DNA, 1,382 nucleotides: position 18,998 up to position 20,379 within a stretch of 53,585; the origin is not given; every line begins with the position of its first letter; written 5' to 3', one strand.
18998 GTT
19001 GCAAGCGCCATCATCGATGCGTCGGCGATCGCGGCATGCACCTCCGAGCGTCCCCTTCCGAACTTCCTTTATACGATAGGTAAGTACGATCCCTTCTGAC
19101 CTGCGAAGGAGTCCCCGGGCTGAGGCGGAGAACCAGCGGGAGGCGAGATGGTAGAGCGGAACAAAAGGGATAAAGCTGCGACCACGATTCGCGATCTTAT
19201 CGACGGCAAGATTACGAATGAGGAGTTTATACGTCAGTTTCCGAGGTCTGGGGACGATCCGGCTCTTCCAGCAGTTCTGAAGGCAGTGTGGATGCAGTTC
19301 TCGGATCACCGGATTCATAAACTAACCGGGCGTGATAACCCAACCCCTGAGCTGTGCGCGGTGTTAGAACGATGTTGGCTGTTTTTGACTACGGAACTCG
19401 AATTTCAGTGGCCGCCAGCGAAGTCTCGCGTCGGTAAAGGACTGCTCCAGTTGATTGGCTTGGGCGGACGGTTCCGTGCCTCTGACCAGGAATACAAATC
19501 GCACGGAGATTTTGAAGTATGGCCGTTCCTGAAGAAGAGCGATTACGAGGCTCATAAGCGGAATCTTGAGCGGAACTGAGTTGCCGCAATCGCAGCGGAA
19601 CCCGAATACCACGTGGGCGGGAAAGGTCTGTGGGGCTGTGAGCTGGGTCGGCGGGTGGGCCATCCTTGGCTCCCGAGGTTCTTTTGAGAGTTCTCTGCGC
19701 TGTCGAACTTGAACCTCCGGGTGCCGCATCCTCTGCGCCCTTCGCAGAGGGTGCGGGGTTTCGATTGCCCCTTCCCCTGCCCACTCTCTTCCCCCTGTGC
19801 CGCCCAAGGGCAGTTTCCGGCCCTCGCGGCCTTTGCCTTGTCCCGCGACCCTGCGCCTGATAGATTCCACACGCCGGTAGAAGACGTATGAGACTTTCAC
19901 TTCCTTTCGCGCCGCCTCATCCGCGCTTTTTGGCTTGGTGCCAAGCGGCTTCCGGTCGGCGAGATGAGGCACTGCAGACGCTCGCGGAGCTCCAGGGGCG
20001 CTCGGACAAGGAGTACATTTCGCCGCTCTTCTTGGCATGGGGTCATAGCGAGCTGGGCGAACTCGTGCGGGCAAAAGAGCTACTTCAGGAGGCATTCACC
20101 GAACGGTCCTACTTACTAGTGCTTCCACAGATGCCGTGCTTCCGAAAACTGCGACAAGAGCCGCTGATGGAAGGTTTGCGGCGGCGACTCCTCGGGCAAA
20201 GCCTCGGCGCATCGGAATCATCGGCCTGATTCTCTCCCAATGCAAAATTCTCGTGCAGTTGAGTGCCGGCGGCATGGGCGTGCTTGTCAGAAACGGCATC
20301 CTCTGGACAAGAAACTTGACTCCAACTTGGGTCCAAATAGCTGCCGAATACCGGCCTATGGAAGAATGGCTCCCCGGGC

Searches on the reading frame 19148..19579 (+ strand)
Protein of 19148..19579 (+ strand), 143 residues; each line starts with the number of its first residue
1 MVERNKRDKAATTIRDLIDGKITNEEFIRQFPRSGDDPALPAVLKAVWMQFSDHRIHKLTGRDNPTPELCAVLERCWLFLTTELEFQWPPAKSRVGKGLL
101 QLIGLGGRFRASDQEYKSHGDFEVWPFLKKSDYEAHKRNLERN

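Call 7: search_protein_families(library=pfam, proteins=[window:19148-19579:+], max_evalue=0.01)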
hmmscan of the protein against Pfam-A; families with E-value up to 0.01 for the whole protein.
window:19148-19579:+ (143 aa): 0 families

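Call 8: search_protein_families(library=ncbifam, proteins=[window:19148-19579:+], max_evalue=0.01)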
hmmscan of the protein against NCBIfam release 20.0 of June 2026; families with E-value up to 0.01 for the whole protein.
window:19148-19579:+ (143 aa): 0 families

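Call 32: find_encoding_contigs(protein=window:19148-19579:+, flank=6000, max_places=10)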
Protein window:19148-19579:+ (143 aa): 5 contigs read that carry it; 5 places shown.
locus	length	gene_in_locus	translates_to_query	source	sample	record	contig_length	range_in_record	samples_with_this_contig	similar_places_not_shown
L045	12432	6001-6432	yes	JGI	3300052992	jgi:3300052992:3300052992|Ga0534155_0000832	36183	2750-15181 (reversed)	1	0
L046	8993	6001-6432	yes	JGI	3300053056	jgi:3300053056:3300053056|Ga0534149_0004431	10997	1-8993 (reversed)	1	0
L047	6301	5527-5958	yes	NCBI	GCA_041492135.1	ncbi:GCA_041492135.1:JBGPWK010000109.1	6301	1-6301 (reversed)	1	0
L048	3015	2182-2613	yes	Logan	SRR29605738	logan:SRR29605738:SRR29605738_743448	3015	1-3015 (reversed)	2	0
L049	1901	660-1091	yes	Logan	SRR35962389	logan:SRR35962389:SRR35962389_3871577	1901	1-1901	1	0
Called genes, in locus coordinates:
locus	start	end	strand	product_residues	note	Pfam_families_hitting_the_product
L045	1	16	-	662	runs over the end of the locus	PF00361:Proton_antipo_M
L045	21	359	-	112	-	PF01022:HTH_5, PF12840:HTH_20 (weak)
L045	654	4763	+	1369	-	PF00069:Pkinase, PF01636:APH (faint), PF03109:ABC1 (weak), PF07714:PK_Tyr_Ser-Thr, PF04052:TolB_N (faint), PF05643:GNA1162-like (faint), PF07719:TPR_2 (faint), PF13036:LpoB (faint), +4 more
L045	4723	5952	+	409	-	-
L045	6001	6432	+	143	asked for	-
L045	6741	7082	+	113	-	-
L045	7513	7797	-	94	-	-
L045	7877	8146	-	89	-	-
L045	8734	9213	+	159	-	-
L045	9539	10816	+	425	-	PF22025:ThiI_fer, PF02926:THUMP, PF02568:ThiI, PF06508:QueC (faint)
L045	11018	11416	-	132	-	-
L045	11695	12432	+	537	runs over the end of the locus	PF00501:AMP-binding, PF13193:AMP-binding_C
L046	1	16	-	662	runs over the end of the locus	PF00361:Proton_antipo_M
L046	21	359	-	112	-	PF01022:HTH_5, PF12840:HTH_20 (weak)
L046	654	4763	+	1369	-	PF00069:Pkinase, PF01636:APH (faint), PF03109:ABC1 (weak), PF07714:PK_Tyr_Ser-Thr, PF04052:TolB_N (faint), PF05643:GNA1162-like (faint), PF07719:TPR_2 (faint), PF13036:LpoB (faint), +4 more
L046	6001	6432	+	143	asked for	-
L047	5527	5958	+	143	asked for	-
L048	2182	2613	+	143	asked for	-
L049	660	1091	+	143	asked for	-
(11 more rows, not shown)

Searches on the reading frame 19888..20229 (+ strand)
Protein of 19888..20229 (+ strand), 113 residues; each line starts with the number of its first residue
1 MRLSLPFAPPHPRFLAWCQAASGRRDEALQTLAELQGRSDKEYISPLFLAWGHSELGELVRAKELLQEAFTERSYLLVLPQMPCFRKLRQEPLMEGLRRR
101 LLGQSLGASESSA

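Call 7: search_protein_families(library=pfam, proteins=[window:19888-20229:+], max_evalue=0.01)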
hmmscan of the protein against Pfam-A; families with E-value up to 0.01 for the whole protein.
window:19888-20229:+ (113 aa): 3 families
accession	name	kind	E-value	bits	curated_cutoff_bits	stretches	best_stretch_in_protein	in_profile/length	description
PF14559.12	TPR_19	-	0.00065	20.4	25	0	15-38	31-54/68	Tetratricopeptide repeat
PF07721.20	TPR_4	-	0.0013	19.6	27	0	14-34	6-26/26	Tetratricopeptide repeat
PF13174.12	TPR_6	-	0.0041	18.1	26.3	0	15-36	6-27/33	Tetratricopeptide repeat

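Call 8: search_protein_families(library=ncbifam, proteins=[window:19888-20229:+], max_evalue=0.01)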
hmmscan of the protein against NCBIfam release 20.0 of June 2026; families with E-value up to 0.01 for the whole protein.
window:19888-20229:+ (113 aa): 0 families
